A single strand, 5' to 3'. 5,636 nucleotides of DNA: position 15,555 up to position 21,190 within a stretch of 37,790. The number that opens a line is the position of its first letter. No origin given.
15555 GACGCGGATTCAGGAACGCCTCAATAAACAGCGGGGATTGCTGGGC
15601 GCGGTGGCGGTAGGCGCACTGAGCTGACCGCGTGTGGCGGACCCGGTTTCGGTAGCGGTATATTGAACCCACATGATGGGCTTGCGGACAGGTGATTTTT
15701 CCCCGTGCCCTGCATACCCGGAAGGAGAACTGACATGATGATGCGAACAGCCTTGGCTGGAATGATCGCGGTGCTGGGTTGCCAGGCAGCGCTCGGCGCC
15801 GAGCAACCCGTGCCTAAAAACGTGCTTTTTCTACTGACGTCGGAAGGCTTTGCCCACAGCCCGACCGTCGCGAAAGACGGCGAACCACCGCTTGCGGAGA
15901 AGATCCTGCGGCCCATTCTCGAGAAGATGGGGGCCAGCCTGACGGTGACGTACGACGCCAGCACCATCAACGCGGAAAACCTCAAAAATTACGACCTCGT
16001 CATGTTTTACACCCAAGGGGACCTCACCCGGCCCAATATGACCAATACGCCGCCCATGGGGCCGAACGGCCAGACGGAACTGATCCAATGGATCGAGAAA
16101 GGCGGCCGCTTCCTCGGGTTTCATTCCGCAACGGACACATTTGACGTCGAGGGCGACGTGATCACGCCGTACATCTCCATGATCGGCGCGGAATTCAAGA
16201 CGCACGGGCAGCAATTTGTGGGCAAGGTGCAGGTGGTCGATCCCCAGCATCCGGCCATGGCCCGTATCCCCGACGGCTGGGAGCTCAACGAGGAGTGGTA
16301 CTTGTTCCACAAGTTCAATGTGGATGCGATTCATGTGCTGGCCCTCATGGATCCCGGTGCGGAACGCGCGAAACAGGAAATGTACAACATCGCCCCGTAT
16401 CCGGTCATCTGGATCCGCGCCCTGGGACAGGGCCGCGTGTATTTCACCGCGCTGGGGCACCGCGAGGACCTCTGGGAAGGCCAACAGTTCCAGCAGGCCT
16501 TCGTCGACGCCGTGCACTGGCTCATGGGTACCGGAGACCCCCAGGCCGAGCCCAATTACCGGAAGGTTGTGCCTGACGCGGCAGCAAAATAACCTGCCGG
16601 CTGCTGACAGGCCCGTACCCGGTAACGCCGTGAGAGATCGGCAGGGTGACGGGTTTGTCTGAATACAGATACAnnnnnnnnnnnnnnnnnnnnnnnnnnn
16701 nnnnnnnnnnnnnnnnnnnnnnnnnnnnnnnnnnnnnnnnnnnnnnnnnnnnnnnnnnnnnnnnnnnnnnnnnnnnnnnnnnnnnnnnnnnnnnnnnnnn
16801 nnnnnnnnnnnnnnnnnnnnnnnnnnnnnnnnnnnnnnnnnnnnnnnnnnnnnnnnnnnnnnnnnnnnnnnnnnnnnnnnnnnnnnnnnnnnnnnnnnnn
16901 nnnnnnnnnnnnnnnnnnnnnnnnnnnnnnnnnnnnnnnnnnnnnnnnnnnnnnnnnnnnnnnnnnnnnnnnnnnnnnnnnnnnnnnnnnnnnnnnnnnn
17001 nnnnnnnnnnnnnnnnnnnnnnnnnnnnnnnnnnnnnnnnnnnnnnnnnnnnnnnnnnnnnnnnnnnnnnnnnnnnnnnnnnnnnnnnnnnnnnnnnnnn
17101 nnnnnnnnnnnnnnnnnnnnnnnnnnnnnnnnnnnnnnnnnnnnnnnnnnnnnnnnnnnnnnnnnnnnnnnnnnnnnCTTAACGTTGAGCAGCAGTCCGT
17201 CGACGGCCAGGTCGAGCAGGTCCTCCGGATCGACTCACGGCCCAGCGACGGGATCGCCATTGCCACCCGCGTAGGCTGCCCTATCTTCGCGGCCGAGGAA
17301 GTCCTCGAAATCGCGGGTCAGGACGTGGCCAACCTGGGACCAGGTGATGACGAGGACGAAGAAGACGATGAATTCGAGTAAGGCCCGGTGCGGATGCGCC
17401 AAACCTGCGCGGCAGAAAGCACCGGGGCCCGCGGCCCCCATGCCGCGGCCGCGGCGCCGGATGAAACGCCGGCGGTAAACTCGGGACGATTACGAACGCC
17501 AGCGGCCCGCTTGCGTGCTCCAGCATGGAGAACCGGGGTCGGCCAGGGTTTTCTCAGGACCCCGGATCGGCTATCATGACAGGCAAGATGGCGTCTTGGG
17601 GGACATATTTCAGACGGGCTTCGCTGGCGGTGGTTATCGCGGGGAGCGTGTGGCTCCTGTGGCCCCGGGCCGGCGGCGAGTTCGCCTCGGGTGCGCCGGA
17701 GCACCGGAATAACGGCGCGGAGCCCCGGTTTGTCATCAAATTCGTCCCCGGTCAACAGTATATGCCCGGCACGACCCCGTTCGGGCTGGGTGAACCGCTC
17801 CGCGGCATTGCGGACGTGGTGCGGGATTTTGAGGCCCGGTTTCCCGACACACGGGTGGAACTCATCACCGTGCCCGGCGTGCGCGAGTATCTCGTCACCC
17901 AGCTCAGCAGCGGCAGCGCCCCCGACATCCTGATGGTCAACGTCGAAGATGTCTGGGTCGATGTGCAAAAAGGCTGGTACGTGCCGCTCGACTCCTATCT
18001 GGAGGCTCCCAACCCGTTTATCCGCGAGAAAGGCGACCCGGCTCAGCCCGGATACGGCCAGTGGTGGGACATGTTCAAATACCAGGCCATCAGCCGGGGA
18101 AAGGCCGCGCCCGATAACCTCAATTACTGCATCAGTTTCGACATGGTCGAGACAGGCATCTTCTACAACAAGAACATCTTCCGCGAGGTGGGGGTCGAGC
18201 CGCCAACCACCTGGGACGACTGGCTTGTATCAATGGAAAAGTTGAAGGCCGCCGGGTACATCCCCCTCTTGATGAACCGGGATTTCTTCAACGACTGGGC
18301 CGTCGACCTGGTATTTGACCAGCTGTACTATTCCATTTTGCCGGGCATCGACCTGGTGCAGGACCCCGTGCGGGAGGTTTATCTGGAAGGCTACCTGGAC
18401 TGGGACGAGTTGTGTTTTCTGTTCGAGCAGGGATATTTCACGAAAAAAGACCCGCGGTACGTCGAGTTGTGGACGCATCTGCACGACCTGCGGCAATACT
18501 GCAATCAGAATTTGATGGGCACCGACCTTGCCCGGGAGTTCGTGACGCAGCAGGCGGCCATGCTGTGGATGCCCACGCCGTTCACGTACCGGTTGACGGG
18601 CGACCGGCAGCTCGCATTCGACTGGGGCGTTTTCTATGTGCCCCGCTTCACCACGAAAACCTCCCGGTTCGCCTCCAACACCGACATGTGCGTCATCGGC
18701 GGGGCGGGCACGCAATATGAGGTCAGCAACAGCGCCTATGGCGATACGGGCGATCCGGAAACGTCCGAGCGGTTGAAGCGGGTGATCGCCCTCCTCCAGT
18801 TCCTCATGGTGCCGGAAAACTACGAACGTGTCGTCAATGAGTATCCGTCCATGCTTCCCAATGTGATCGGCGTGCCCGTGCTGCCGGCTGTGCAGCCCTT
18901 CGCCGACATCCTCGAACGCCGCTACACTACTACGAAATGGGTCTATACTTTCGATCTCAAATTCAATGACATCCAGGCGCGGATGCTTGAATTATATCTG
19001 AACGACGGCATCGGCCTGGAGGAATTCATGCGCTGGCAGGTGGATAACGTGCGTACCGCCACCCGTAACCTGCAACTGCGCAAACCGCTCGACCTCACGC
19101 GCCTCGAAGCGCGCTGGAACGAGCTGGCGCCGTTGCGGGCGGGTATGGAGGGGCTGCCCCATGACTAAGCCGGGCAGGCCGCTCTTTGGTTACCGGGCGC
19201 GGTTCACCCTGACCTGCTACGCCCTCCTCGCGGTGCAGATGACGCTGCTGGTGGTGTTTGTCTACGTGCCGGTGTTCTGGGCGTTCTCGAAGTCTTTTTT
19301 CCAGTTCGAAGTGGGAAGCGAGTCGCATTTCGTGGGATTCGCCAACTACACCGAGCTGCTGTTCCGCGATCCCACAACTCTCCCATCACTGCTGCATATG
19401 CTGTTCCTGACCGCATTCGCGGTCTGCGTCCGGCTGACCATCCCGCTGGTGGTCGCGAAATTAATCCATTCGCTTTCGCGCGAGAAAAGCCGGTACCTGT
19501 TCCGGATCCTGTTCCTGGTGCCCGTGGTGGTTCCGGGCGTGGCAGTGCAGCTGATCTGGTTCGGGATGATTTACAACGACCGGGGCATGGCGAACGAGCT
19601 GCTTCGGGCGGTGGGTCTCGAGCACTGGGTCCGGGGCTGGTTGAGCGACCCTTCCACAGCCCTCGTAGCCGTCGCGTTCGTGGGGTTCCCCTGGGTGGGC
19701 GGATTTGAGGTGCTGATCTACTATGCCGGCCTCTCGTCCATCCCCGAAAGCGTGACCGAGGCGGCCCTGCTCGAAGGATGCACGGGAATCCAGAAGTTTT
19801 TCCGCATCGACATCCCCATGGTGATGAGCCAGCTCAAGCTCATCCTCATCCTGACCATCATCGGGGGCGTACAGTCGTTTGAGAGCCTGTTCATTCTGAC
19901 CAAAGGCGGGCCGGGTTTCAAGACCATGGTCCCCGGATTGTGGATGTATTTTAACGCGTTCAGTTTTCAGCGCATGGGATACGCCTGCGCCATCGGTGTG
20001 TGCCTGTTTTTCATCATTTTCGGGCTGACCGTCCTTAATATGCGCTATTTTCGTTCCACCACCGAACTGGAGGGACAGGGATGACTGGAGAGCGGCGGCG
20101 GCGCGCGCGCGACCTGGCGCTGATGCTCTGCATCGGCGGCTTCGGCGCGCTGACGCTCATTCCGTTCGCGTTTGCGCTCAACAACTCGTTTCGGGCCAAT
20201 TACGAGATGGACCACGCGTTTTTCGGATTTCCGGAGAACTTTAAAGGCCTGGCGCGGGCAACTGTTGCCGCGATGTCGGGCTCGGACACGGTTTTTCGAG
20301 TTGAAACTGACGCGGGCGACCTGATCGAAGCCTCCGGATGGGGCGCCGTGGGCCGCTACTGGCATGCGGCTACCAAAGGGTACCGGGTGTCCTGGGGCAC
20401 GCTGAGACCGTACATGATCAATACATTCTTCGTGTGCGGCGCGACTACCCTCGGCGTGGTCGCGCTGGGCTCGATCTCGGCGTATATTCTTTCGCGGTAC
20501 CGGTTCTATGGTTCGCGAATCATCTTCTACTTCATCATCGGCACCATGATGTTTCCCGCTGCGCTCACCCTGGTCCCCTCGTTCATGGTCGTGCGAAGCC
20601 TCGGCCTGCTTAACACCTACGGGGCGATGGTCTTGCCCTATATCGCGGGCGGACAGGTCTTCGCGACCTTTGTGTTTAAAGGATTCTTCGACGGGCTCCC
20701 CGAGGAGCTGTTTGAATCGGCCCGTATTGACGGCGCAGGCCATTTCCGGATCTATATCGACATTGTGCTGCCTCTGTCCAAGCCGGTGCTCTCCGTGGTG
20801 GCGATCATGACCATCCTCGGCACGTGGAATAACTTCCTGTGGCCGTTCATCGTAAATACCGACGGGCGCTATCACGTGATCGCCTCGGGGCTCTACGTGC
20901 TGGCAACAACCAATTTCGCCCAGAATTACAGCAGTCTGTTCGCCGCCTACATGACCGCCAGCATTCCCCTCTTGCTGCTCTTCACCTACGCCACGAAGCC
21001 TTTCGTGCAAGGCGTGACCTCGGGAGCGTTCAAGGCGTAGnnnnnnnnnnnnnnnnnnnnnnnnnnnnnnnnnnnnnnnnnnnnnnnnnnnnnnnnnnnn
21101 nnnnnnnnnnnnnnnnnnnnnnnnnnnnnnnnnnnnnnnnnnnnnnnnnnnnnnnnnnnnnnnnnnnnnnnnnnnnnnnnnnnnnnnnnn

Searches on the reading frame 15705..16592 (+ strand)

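Call 7: search_protein_families(library=pfam, max_evalue=0.01, proteins=[window:15705-16592:+])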
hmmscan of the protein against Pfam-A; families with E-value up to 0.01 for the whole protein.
window:15705-16592:+ (295 aa): 1 family
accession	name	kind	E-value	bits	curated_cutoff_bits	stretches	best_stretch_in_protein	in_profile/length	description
PF06283.17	ThuA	-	2.4e-38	132.9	33.4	1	63-272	18-208/209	Trehalose utilisation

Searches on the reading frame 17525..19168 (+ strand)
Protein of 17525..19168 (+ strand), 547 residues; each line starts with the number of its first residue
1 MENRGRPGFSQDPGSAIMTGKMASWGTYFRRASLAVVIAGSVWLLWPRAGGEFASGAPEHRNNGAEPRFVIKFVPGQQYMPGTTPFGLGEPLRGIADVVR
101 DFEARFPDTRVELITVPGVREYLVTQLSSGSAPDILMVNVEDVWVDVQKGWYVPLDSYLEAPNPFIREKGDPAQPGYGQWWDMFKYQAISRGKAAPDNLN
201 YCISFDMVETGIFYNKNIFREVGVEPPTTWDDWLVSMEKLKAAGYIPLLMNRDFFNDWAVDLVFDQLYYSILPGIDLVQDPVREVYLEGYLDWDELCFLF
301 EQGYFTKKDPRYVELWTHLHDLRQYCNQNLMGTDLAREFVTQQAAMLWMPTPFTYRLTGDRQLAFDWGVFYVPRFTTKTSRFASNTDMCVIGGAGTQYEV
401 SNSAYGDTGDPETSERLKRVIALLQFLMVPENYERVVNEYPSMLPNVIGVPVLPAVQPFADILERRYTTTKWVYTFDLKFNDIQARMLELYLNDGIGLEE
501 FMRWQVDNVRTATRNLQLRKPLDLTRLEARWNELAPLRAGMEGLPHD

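Call 7: search_protein_families(library=pfam, max_evalue=0.01, proteins=[window:17525-19168:+])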
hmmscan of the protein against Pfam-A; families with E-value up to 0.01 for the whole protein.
window:17525-19168:+ (547 aa): 1 family
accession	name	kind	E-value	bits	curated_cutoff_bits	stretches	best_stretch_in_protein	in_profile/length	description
PF01547.30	SBP_bac_1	-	9.8e-19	68.9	26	1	98-378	13-274/307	Bacterial extracellular solute-binding protein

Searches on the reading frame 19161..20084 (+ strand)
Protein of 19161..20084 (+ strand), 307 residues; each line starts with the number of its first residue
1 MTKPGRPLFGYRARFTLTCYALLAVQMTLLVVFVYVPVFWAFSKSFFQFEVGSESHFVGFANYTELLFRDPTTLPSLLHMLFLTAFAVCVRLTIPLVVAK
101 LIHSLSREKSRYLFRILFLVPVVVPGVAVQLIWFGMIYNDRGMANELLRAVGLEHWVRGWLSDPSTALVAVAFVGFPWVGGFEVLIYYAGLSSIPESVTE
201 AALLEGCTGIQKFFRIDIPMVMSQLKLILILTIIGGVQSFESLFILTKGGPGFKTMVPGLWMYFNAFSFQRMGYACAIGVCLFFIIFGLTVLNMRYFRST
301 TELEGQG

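Call 8: search_protein_families(library=pfam, max_evalue=0.01, proteins=[window:19161-20084:+])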
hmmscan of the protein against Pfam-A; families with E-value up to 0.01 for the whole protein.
window:19161-20084:+ (307 aa): 1 family
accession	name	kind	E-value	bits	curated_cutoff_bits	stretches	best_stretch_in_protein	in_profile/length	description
PF00528.27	BPD_transp_1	-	1.2e-08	35.4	26.4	1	105-290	11-172/184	Binding-protein-dependent transport system inner membrane component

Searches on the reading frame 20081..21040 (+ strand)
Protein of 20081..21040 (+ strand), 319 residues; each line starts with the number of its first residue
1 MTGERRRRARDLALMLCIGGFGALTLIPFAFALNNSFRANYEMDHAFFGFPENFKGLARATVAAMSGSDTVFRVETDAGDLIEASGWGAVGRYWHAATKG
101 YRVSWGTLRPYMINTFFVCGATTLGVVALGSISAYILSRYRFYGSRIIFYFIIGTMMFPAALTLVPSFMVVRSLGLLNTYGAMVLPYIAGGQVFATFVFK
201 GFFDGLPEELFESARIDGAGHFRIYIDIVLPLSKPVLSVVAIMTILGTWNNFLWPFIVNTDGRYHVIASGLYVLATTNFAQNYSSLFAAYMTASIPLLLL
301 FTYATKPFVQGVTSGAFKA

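Call 8: search_protein_families(library=pfam, max_evalue=0.01, proteins=[window:20081-21040:+])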
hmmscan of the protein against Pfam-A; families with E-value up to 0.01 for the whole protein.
window:20081-21040:+ (319 aa): 1 family
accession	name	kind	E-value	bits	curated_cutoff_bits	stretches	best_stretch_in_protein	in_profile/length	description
PF00528.27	BPD_transp_1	-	4.7e-14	53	26.4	1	127-303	2-173/184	Binding-protein-dependent transport system inner membrane component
